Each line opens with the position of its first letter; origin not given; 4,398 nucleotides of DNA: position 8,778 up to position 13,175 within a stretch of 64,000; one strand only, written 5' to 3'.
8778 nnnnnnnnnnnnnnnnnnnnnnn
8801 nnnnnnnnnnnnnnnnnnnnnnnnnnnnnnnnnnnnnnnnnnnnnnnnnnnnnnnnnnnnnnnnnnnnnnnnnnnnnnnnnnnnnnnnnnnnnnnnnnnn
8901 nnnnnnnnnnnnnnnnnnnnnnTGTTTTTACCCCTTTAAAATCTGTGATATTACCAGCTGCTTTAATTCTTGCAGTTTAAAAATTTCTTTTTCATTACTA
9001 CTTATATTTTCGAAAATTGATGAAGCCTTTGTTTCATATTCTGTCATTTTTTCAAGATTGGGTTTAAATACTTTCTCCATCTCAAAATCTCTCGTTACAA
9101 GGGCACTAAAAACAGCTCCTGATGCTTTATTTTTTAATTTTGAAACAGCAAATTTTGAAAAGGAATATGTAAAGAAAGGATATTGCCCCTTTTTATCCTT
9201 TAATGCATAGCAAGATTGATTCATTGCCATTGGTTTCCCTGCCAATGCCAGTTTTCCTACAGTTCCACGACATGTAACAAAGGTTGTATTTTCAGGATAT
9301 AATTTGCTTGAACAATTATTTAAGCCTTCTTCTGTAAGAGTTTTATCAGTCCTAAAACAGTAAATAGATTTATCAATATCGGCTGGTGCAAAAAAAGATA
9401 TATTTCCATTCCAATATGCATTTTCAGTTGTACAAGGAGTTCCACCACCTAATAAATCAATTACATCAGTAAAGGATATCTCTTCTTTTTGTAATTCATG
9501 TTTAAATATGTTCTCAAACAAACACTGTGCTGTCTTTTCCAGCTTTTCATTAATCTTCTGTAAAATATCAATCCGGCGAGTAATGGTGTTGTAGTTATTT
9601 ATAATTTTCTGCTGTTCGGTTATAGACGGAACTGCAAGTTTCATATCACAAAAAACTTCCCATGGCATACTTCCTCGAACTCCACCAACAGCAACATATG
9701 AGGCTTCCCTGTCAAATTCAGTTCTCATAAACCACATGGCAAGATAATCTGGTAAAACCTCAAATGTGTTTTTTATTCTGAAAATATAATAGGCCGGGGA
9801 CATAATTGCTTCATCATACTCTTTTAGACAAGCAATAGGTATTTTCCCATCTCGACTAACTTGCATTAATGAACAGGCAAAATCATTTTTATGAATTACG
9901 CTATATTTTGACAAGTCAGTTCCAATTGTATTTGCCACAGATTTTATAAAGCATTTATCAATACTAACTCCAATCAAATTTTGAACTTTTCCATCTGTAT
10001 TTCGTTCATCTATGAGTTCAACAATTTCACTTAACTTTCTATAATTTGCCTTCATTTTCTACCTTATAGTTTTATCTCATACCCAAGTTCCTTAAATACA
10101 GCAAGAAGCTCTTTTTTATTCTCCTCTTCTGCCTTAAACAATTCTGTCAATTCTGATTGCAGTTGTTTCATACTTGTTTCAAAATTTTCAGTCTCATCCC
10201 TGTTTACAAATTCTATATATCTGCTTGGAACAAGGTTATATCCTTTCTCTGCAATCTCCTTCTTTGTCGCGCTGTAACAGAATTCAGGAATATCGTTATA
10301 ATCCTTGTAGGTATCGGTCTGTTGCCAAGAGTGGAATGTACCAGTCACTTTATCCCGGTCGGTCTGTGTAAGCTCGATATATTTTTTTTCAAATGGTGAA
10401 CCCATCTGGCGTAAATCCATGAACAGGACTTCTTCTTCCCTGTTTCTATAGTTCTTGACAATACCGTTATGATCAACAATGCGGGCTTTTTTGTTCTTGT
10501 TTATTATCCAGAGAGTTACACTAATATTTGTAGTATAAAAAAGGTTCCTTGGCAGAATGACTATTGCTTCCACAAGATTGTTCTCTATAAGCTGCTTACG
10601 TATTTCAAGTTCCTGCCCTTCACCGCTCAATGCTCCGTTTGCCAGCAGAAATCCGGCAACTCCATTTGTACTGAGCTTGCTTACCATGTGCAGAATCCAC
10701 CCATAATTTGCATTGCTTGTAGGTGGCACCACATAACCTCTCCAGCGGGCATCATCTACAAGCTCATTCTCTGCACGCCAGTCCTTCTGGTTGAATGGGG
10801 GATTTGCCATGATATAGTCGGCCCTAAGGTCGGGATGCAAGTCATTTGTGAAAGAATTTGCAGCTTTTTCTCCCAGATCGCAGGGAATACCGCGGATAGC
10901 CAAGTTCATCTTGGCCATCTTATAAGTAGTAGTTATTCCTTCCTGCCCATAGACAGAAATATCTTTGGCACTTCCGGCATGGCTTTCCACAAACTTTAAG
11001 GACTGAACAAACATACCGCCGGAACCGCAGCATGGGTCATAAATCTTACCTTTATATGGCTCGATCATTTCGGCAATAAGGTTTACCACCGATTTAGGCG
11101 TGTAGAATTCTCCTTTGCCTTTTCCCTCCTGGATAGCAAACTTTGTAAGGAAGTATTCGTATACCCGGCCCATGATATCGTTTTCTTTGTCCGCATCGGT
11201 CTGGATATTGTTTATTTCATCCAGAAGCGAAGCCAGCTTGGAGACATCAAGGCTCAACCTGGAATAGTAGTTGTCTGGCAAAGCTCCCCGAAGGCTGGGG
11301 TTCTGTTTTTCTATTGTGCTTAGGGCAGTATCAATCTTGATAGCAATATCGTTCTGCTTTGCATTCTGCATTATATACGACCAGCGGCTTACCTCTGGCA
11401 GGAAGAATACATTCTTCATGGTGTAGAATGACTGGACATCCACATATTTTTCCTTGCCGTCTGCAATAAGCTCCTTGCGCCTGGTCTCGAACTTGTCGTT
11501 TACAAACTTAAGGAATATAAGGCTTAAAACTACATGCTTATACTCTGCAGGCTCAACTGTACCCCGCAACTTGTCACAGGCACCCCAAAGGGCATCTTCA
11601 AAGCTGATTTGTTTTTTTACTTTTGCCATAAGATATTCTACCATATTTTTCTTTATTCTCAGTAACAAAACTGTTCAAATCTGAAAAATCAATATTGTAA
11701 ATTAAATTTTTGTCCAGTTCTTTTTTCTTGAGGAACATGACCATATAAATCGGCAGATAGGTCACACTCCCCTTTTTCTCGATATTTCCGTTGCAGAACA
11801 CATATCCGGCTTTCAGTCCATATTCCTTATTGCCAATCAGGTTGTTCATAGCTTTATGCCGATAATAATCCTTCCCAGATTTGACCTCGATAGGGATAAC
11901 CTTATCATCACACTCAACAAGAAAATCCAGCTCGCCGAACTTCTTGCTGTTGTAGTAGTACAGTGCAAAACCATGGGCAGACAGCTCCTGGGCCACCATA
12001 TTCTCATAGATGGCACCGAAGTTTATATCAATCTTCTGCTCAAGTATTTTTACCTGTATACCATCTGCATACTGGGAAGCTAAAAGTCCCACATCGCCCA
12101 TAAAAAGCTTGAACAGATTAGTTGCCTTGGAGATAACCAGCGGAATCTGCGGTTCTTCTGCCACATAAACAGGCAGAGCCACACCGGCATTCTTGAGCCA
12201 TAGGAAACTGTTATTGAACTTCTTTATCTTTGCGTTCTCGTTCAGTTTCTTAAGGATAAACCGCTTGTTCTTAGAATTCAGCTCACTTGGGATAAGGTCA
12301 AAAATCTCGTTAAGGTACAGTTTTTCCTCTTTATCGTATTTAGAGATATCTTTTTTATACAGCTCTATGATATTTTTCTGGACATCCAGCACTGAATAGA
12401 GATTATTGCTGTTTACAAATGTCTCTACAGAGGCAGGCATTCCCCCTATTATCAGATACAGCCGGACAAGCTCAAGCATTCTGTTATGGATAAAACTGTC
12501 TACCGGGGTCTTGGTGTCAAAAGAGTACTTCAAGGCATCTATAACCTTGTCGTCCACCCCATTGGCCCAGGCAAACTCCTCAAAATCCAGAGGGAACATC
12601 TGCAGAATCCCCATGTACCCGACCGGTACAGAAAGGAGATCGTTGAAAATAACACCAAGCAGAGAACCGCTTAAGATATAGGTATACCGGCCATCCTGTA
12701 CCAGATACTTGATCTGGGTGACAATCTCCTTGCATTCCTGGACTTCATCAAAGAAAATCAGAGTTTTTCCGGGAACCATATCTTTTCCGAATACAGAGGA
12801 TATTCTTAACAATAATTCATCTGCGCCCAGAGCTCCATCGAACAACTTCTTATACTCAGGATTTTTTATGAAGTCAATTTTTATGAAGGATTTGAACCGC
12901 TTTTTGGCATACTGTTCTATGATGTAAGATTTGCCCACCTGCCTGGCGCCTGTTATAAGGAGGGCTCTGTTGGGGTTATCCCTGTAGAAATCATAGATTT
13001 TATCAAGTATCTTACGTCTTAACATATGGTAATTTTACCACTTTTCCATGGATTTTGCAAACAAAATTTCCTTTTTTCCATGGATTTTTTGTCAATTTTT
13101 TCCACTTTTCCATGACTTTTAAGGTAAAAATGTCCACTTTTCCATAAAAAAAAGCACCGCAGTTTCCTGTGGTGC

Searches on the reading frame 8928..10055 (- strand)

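Call 79: search_protein_families(library=pfam, proteins=[window:8928-10055:-], max_evalue=0.001)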
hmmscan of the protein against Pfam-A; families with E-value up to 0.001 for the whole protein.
window:8928-10055:- (375 aa): 1 family
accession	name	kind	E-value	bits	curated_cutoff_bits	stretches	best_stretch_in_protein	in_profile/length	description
PF01420.25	Methylase_S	-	6.4e-17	62.7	22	1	191-353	5-154/168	Type I restriction modification DNA specificity domain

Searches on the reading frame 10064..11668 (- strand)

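Call 79: search_protein_families(library=pfam, proteins=[window:10064-11668:-], max_evalue=0.001)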
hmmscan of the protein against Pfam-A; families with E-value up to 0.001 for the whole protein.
window:10064-11668:- (534 aa): 2 families
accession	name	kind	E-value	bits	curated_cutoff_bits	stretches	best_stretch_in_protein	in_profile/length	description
PF02384.22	N6_Mtase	-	4.1e-101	338.8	20.4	1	162-489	2-307/311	N-6 DNA Methylase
PF12161.14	HsdM_N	-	1.8e-22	80.8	24.5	1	24-150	2-133/135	HsdM N-terminal domain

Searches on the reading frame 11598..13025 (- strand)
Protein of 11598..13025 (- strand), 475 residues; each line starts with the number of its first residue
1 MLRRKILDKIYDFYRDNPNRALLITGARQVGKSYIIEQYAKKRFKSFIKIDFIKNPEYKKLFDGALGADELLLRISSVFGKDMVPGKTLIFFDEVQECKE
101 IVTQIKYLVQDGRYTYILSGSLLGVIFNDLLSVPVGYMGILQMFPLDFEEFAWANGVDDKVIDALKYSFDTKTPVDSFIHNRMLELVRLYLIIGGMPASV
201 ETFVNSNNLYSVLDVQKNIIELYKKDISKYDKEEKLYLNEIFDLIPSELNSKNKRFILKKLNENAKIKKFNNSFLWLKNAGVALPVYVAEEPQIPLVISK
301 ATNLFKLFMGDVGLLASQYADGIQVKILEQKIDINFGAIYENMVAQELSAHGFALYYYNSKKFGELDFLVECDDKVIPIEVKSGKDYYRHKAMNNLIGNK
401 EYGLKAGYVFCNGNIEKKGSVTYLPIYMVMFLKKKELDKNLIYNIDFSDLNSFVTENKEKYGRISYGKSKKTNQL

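Call 79: search_protein_families(library=pfam, proteins=[window:11598-13025:-], max_evalue=0.001)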
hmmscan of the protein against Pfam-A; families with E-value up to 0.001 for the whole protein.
window:11598-13025:- (475 aa): 2 families
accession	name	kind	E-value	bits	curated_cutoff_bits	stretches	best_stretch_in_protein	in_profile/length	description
PF13635.12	DUF4143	-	1.3e-28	100.2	28.1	1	224-384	1-160/160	Domain of unknown function (DUF4143)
PF13173.12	AAA_14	-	5e-27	94.9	27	1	19-151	2-128/129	AAA domain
